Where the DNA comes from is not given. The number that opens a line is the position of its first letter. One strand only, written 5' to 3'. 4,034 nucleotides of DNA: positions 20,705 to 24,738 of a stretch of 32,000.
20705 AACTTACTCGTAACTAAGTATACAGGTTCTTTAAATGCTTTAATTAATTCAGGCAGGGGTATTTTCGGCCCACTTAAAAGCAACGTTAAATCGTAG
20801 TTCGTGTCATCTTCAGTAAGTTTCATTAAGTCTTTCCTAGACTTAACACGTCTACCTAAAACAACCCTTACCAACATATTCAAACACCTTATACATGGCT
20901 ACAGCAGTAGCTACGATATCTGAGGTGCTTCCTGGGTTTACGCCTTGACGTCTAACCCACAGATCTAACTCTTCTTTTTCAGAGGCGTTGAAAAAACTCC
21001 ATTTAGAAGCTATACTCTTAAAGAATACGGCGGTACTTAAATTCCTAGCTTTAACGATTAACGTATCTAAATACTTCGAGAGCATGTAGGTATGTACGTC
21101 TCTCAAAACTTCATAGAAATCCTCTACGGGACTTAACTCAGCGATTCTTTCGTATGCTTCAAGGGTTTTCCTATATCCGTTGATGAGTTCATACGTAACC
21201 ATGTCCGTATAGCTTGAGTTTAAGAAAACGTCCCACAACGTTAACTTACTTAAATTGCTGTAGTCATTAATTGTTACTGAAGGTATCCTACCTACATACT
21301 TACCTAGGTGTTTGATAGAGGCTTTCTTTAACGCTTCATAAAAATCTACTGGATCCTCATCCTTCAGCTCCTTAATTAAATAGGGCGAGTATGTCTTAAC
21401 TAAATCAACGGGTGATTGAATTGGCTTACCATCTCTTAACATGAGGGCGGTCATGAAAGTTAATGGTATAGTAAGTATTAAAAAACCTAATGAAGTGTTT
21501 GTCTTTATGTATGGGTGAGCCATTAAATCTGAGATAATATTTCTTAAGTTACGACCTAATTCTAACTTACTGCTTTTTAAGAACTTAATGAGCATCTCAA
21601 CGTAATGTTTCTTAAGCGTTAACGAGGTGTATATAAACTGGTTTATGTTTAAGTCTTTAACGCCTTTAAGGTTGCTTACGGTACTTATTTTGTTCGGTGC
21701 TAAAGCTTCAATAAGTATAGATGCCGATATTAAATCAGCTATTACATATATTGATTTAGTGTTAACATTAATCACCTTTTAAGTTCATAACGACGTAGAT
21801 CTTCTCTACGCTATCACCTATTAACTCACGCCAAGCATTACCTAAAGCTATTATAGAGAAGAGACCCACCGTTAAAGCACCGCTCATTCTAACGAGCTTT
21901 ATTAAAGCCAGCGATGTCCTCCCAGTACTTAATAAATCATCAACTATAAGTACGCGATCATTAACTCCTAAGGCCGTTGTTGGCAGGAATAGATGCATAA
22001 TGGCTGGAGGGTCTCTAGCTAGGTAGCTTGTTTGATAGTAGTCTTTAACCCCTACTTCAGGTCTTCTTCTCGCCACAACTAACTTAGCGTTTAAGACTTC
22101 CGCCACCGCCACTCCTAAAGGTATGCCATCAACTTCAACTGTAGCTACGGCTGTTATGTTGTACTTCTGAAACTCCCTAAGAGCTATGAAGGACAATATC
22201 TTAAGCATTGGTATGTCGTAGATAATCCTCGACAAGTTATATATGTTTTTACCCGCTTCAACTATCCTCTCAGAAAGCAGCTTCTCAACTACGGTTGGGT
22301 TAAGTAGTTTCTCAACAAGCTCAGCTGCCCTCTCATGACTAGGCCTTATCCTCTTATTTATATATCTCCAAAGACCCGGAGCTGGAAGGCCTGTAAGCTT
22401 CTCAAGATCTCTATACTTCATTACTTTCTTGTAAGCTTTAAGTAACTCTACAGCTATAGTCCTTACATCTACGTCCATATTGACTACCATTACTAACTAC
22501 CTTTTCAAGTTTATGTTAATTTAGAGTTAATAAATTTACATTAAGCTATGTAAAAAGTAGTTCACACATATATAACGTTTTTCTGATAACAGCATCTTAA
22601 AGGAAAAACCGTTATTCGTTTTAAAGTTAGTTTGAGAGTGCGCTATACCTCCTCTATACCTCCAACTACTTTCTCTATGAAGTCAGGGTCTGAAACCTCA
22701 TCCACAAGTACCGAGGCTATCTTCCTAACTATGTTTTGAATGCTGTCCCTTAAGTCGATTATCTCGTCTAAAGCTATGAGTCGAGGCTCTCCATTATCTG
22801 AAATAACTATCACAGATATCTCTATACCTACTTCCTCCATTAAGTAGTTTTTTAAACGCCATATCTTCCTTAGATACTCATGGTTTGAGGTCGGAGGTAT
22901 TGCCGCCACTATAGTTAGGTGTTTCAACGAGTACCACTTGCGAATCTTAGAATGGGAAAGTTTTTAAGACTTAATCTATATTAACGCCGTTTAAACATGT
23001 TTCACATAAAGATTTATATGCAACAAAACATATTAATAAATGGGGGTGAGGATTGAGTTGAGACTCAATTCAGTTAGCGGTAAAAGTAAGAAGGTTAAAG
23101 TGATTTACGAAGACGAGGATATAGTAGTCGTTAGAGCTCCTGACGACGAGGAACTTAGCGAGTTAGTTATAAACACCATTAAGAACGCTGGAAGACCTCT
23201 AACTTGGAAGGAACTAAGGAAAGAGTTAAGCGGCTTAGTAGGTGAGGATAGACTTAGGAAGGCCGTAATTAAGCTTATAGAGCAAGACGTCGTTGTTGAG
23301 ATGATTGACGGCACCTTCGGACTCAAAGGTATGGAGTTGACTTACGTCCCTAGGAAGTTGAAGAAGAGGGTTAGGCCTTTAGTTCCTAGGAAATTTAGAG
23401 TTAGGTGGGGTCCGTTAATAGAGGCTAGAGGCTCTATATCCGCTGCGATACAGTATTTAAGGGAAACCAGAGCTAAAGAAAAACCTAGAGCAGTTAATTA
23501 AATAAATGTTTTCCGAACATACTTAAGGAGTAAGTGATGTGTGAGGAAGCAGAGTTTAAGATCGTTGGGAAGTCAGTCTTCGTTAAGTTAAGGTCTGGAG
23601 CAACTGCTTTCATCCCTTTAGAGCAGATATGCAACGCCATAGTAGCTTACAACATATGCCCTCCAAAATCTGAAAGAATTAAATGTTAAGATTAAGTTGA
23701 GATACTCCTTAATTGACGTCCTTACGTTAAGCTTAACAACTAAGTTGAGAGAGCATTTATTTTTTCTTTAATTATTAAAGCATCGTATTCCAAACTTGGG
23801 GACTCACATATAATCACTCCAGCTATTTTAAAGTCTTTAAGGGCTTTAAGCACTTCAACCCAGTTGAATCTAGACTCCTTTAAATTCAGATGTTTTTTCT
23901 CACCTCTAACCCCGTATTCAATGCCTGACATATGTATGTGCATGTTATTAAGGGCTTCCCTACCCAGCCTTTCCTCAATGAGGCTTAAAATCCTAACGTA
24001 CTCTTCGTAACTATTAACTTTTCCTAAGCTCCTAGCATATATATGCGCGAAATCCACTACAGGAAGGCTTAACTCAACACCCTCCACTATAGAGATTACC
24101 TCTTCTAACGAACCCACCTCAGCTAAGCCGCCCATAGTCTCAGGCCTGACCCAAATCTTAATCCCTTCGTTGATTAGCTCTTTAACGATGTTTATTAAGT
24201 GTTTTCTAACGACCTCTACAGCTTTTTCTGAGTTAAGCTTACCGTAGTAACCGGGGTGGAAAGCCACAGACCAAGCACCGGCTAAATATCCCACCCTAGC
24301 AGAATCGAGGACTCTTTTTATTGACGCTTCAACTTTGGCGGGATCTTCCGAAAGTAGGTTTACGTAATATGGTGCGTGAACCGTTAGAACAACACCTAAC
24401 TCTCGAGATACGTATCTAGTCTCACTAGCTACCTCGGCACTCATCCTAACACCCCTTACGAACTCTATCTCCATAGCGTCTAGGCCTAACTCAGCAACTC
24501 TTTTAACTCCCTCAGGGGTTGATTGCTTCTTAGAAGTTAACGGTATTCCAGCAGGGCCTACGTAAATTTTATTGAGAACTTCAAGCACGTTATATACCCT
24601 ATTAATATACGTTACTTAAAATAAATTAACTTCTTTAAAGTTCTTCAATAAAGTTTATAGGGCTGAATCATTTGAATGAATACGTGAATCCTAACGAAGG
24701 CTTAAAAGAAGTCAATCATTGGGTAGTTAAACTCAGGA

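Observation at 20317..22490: Uncharacterised operon: wHTH-PRTase / CitG-like / inactivated metallophosphoesterase, next to CoA genes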

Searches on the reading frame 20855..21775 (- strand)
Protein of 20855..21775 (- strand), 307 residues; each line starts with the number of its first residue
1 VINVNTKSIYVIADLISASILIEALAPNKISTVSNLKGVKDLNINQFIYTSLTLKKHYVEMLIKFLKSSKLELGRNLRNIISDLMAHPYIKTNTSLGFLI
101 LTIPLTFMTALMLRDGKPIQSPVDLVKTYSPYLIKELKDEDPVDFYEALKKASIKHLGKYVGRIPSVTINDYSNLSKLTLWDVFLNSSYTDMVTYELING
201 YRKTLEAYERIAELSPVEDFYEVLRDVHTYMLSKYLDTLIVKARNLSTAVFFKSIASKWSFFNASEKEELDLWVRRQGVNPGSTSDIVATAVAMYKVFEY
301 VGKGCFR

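Call 5: search_protein_families(library=pfam, proteins=[window:20855-21775:-], max_evalue=0.1)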
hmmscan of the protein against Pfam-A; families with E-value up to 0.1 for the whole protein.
window:20855-21775:- (307 aa): 1 family
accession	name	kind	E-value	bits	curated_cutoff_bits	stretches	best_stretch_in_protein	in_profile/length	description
PF01874.21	CitG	-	2.5e-24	86.9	27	1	13-294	1-283/284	ATP:dephospho-CoA triphosphoribosyl transferase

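Call 6: search_protein_families(library=ncbifam, proteins=[window:20855-21775:-], max_evalue=0.1)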
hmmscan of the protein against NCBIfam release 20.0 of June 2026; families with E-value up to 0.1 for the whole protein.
window:20855-21775:- (307 aa): 2 families
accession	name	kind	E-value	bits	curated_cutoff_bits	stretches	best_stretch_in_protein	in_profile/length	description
NF058502.1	phyc_lyase_CpcE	equivalog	0.033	13.7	330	1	51-94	173-213/260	C-phycocyanin alpha-cysteine-84 phycocyanobilin lyase subunit CpcE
NF033729.0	borfam54_2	equivalog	0.094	12.4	30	0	21-87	102-166/226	complement regulator-acquiring protein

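Call 8: search_solved_structures(query=window:20855-21775:-, max_evalue=1, show_alignments=2)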
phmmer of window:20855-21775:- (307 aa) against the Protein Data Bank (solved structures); distinct sequences matched with E-value up to 1: 5.
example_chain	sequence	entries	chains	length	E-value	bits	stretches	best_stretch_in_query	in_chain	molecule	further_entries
3h9p_A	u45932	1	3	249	0.0013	21.5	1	177-293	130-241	putative triphosphoribosyl-dephospho-coA synthase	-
9mu7_B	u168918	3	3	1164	0.3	13.8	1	146-213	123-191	DNA-directed RNA polymerase II subunit RPB2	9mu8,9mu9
6cx1_B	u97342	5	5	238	0.73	12.5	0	178-205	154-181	Capsid protein VP3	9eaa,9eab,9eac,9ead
6adm_C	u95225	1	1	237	0.74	12.5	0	178-205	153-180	VP3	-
3cji_B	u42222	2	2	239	0.74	12.5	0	178-205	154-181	Polyprotein | Capsid protein VP3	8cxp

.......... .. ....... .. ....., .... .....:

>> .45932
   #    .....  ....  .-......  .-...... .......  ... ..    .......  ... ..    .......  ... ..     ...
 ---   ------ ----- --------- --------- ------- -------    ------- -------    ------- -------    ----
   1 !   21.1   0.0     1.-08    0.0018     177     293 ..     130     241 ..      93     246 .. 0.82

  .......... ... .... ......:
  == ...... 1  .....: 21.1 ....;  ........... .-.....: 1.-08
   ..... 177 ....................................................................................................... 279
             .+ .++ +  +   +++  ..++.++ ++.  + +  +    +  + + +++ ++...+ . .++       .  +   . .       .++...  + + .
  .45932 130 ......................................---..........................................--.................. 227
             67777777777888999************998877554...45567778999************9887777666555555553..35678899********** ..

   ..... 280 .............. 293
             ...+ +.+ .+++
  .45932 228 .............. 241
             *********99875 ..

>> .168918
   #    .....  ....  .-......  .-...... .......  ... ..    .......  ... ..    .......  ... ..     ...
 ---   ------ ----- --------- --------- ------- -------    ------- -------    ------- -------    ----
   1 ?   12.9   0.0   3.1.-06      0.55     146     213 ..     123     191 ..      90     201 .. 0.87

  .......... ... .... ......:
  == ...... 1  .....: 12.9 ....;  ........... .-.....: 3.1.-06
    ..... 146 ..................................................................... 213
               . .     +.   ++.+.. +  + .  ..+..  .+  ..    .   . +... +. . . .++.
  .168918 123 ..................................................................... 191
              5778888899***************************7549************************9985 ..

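Call 56: find_homologous_proteins(query=window:20855-21775:-, max_evalue=0.00001)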
Query window:20855-21775:- (307 aa): 3 proteins with E <= 0.00001 among 1793 candidates. Only proteins of 168 to 538 residues were searched: fused or split forms outside these lengths cannot appear, so this answer is no evidence that the protein stands alone or is whole; lengths 'longer' or 'shorter' looks for them.
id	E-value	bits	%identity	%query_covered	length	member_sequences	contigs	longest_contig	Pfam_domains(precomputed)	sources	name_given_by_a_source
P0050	2.1e-189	646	97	100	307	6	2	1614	PF01874.22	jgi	-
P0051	2.5e-120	419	77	80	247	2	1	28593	PF01874.22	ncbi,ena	-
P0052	1.0e-55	207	38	95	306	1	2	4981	PF01874.22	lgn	-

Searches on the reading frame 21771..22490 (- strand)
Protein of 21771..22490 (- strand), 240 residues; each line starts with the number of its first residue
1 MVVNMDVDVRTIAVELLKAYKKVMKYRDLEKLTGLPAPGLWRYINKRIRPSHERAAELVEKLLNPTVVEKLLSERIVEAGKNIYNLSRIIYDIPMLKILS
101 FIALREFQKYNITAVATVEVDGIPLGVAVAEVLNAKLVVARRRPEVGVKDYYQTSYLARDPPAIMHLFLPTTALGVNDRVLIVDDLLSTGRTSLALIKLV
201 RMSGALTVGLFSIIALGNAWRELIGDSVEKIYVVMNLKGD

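Call 5: search_protein_families(library=pfam, proteins=[window:21771-22490:-], max_evalue=0.1)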
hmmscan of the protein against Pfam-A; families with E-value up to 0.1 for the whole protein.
window:21771-22490:- (240 aa): 3 families
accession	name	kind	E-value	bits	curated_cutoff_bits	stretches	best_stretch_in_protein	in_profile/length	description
PF00156.33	Pribosyltran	-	3.8e-09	36.5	26.3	1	97-215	13-125/158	Phosphoribosyl transferase domain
PF15609.12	PRTase_2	-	0.003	17.6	28.8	1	112-202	54-144/188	Phosphoribosyl transferase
PF14681.12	UPRTase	-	0.091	12.7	27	0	165-215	110-160/206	Uracil phosphoribosyltransferase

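Call 6: search_protein_families(library=ncbifam, proteins=[window:21771-22490:-], max_evalue=0.1)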
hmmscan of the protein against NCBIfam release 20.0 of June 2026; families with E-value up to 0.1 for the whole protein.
window:21771-22490:- (240 aa): 27 families (the best 25 are shown)
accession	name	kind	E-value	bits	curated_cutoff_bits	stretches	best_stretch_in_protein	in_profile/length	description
NF006328.0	PRK08558.1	equivalog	4.4e-51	173.8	184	1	7-225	7-224/238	adenine phosphoribosyltransferase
TIGR01743.1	purR_Bsub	equivalog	1.1e-19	70.5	258.7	1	18-228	43-245/268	pur operon repressor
NF006671.0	PRK09219.1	equivalog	6.1e-16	58.5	177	1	103-214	42-154/192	xanthine phosphoribosyltransferase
TIGR01744.1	XPRTase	equivalog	1e-14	54.6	164.45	1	104-214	43-154/191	xanthine phosphoribosyltransferase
TIGR01090.1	apt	equivalog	5.7e-12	46.1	185.85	1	105-217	40-149/169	adenine phosphoribosyltransferase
NF002636.0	PRK02304.1-5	equivalog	1.2e-11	44.5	125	1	97-217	40-157/176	adenine phosphoribosyltransferase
NF002634.0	PRK02304.1-3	equivalog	1.3e-11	44.5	170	1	92-235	36-177/182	adenine phosphoribosyltransferase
NF005592.0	PRK07322.1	subfamily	1.6e-09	37.4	143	1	111-220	52-163/180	adenine phosphoribosyltransferase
NF002632.0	PRK02304.1-1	equivalog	1.7e-09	37.7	243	1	104-209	49-151/183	adenine phosphoribosyltransferase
NF009211.0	PRK12560.1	equivalog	1.8e-09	37.7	188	1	106-214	46-151/187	adenine phosphoribosyltransferase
NF040646.1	HPT_Archaea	equivalog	1.8e-09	37.4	200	1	70-225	8-162/184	hypoxanthine/guanine phosphoribosyltransferase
NF002635.0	PRK02304.1-4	subfamily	6.4e-09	35.6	146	1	69-223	7-161/188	adenine phosphoribosyltransferase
NF002633.0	PRK02304.1-2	equivalog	2e-08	34.2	224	1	107-217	44-151/172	adenine phosphoribosyltransferase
TIGR00336.1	pyrE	equivalog_domain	1.3e-06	28.3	106.8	1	177-218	108-149/173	orotate phosphoribosyltransferase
NF002620.0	PRK02277.1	subfamily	2e-06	27.6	115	1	77-214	63-178/201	orotate phosphoribosyltransferase-like protein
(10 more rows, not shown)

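Call 9: search_solved_structures(query=window:21771-22490:-, max_evalue=0.01, show_alignments=2)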
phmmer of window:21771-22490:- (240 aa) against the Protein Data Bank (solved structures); distinct sequences matched with E-value up to 0.01: 21.
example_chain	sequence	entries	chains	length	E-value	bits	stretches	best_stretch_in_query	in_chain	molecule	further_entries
4m0k_A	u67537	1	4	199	3.9e-09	39.8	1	82-216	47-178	Adenine phosphoribosyltransferase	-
5yw2_A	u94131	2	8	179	3.6e-08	36.7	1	112-224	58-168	Adenine phosphoribosyltransferase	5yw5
1p4a_A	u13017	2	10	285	1e-07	35.2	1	73-216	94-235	Pur operon repressor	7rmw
1o57_A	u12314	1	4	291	1.1e-07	35.2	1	73-216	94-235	PUR OPERON REPRESSOR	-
2fxv_A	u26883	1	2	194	1.4e-07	34.8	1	101-214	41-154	Xanthine phosphoribosyltransferase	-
1y0b_A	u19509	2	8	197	1.4e-07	34.8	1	98-214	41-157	Xanthine phosphoribosyltransferase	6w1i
5b6h_A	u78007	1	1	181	2.4e-06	30.7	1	105-215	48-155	Adenine phosphoribosyltransferase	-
4mb6_A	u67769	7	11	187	2.6e-06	30.6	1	105-215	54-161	Adenine phosphoribosyltransferase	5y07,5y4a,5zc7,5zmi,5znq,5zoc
7xi2_A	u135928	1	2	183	4.9e-06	29.7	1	94-213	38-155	Adenine phosphoribosyltransferase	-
7y94_A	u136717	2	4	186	5e-06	29.7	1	94-213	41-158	Adenine phosphoribosyltransferase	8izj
2dy0_A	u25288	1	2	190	5.4e-06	29.6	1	94-213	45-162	Adenine phosphoribosyltransferase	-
1mzv_A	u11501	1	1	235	2e-05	27.7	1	125-216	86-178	Adenine Phosphoribosyltransferase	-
1vch_A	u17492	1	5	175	9.7e-05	25.5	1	103-218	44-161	Phosphoribosyltransferase-related protein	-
9vlf_B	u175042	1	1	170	0.00013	25.1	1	106-217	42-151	Adenine phosphoribosyltransferase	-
1qb7_A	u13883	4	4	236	0.00017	24.7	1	121-216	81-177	ADENINE PHOSPHORIBOSYLTRANSFERASE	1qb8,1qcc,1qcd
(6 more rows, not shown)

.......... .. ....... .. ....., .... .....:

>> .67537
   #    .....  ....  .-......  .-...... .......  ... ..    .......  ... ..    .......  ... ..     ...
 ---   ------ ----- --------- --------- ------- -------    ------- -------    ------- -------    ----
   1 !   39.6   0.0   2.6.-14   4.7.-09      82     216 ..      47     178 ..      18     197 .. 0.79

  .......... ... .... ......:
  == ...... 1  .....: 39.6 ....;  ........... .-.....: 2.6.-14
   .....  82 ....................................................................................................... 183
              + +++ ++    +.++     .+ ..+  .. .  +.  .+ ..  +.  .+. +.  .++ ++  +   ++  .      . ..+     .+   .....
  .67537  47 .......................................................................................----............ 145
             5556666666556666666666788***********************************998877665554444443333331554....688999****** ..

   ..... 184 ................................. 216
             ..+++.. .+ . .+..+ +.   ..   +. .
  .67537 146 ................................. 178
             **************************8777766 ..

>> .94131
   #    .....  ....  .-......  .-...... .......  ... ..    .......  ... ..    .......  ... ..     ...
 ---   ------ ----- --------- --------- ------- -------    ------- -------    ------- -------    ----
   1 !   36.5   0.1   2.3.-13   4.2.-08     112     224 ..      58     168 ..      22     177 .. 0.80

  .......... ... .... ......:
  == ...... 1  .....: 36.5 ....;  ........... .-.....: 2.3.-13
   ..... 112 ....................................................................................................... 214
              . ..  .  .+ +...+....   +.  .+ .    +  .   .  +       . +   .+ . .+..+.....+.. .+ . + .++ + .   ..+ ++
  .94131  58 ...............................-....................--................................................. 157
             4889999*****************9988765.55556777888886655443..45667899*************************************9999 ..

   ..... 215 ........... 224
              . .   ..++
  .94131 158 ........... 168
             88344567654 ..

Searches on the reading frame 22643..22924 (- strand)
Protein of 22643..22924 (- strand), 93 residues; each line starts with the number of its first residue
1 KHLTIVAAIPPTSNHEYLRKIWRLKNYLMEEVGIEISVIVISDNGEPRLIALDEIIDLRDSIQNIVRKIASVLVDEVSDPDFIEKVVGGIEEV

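Call 5: search_protein_families(library=pfam, proteins=[window:22643-22924:-], max_evalue=0.1)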
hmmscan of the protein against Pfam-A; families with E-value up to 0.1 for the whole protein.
window:22643-22924:- (93 aa): 0 families

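Call 6: search_protein_families(library=ncbifam, proteins=[window:22643-22924:-], max_evalue=0.1)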
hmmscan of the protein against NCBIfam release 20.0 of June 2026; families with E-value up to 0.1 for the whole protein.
window:22643-22924:- (93 aa): 3 families
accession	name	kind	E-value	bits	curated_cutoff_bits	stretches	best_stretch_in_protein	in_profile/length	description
TIGR04553.1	ABC_peri_selen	hypoth_equivalog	0.023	14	250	1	5-43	3-41/266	putative selenate ABC transporter substrate-binding protein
NF006791.0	PRK09295.1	equivalog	0.073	12.1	661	1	27-76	132-180/406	cysteine desulfurase SufS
TIGR01098.1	3A0109s03R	subfamily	0.075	12.5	112.05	1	5-44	34-73/253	phosphate/phosphite/phosphonate ABC transporter substrate-binding protein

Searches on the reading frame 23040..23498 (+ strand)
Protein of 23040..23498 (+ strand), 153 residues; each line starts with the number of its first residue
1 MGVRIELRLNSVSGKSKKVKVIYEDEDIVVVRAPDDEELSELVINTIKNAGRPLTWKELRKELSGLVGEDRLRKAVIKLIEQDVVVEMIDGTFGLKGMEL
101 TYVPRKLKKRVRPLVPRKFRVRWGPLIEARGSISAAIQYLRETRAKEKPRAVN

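Call 5: search_protein_families(library=pfam, proteins=[window:23040-23498:+], max_evalue=0.1)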
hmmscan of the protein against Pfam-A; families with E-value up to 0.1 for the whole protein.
window:23040-23498:+ (153 aa): 0 families

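Call 6: search_protein_families(library=ncbifam, proteins=[window:23040-23498:+], max_evalue=0.1)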
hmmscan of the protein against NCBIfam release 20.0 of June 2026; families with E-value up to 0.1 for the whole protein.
window:23040-23498:+ (153 aa): 1 family
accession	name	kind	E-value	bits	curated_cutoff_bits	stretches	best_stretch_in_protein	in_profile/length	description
TIGR00005.1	rluA_subfam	subfamily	0.057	12.7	192.7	1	10-35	64-89/298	RluA family pseudouridine synthase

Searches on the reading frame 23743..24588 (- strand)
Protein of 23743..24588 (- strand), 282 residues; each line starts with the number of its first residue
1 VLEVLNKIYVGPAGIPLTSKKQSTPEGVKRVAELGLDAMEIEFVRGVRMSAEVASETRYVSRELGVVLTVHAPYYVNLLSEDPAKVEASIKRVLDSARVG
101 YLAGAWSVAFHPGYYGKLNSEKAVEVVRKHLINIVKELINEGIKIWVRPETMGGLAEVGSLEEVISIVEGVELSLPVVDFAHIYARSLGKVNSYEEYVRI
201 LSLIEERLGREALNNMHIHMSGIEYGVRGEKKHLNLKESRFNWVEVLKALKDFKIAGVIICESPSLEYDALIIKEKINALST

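Call 5: search_protein_families(library=pfam, proteins=[window:23743-24588:-], max_evalue=0.1)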
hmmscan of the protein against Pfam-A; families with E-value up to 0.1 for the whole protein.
window:23743-24588:- (282 aa): 1 family
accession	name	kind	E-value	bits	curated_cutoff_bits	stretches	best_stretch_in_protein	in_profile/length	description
PF01261.30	AP_endonuc_2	-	1.1e-31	110.9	31.1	1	29-277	2-243/249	Xylose isomerase-like TIM barrel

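Call 6: search_protein_families(library=ncbifam, proteins=[window:23743-24588:-], max_evalue=0.1)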
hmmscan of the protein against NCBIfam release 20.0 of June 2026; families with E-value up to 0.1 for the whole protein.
window:23743-24588:- (282 aa): 8 families
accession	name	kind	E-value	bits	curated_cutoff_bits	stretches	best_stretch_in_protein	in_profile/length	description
TIGR00587.1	nfo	subfamily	2.2e-14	53.4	129.65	1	68-241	66-238/279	deoxyribonuclease IV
NF002196.0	PRK01060.1-1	equivalog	4.4e-10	39.3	333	1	67-250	65-246/297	deoxyribonuclease IV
NF002197.0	PRK01060.1-2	equivalog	2.2e-08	33.5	376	1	64-236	69-242/289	deoxyribonuclease IV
NF002199.0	PRK01060.1-4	equivalog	1.5e-05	24.3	315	1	70-257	68-255/282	deoxyribonuclease IV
NF051856.1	PsicseEpim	equivalog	0.00035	20.5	300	1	28-92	22-88/287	D-psicose 3-epimerase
NF041277.1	coba_remo_CbiR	equivalog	0.0036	16.8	105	1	50-262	44-233/249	cobamide remodeling phosphodiesterase CbiR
NF002198.0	PRK01060.1-3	equivalog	0.0062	16.2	244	1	35-156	22-139/253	deoxyribonuclease IV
NF002640.0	PRK02308.1-4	equivalog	0.098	11.6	456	0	60-99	105-144/308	UV DNA damage repair endonuclease UvsE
